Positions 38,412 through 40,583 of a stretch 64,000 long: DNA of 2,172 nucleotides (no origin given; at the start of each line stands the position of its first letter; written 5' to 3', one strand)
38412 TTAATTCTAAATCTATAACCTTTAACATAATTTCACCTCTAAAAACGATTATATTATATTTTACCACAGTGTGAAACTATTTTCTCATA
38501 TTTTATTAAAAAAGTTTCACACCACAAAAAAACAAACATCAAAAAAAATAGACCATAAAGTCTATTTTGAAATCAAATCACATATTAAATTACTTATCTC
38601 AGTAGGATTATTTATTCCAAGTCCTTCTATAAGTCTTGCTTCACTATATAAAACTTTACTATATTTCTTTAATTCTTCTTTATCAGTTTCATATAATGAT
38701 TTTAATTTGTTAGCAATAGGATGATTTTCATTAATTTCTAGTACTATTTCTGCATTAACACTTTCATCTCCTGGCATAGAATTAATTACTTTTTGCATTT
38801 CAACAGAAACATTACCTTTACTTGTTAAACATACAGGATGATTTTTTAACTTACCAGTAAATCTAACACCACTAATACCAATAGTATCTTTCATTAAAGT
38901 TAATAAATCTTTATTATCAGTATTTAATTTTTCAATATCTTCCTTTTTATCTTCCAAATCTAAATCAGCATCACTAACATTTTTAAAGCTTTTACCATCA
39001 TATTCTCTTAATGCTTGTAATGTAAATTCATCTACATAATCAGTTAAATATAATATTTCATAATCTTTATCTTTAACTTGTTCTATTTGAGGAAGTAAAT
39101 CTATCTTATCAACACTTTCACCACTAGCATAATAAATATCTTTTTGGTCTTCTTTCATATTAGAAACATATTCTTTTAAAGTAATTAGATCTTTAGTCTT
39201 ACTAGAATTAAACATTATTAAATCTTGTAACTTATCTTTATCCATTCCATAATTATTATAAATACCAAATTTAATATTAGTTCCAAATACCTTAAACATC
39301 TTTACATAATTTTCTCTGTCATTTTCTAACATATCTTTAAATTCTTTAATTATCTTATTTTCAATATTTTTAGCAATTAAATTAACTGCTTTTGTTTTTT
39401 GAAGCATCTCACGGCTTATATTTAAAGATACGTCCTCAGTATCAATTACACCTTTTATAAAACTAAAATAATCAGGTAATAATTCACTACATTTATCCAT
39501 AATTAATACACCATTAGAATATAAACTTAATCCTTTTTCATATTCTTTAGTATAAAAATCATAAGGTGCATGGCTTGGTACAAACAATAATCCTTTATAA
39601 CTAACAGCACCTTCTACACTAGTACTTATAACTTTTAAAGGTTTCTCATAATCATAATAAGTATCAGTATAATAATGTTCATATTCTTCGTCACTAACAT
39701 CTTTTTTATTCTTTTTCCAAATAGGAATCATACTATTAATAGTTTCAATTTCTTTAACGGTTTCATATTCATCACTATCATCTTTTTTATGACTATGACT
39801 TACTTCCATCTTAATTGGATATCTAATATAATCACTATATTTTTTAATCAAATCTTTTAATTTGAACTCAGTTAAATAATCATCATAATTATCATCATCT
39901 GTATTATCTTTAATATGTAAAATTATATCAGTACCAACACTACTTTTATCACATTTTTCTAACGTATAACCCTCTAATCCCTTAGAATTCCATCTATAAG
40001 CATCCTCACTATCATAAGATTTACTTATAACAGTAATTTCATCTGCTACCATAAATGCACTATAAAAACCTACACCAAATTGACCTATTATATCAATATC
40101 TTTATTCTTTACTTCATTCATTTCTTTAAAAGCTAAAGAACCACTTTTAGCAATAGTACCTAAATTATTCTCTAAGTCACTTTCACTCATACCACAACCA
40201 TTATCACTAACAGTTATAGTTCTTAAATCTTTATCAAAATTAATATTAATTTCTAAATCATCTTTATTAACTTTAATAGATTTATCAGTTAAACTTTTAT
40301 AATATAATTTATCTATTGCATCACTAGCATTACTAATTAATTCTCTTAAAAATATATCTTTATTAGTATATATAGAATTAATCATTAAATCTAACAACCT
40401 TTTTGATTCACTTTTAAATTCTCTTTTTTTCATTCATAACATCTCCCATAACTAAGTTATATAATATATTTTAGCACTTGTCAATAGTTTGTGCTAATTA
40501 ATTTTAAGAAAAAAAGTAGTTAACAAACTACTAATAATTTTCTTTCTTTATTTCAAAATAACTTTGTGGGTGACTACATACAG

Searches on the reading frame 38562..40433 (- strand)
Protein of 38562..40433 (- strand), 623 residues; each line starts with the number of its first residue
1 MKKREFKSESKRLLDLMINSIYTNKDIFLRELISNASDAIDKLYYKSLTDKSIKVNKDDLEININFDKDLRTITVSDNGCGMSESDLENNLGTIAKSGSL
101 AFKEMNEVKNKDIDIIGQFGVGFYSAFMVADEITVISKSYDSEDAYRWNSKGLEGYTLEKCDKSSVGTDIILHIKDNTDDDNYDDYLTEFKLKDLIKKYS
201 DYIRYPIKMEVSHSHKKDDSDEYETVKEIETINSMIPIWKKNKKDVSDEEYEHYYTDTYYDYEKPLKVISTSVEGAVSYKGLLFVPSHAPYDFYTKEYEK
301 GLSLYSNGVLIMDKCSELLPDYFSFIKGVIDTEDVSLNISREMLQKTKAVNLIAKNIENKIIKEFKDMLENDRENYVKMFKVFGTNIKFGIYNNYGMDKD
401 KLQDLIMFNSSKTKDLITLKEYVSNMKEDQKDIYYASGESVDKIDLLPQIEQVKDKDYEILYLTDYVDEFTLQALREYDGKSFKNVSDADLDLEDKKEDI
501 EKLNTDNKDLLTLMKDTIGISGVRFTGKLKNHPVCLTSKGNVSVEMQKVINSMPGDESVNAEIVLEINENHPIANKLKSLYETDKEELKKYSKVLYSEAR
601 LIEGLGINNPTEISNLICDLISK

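Call 63: search_protein_families(library=pfam, proteins=[window:38562-40433:-], max_evalue=0.00001)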
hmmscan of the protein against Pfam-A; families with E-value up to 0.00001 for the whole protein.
window:38562-40433:- (623 aa): 3 families
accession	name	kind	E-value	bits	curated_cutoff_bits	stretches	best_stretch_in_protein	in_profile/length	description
PF00183.23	HSP90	-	1.6e-109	367.7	24.4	1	217-622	67-487/518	Hsp90 protein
PF13589.12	HATPase_c_3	-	1.2e-12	48.4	25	1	30-153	8-108/137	Histidine kinase-, DNA gyrase B-, and HSP90-like ATPase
PF02518.31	HATPase_c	-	2.7e-06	28.2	26.4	1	28-135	5-93/111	Histidine kinase-, DNA gyrase B-, and HSP90-like ATPase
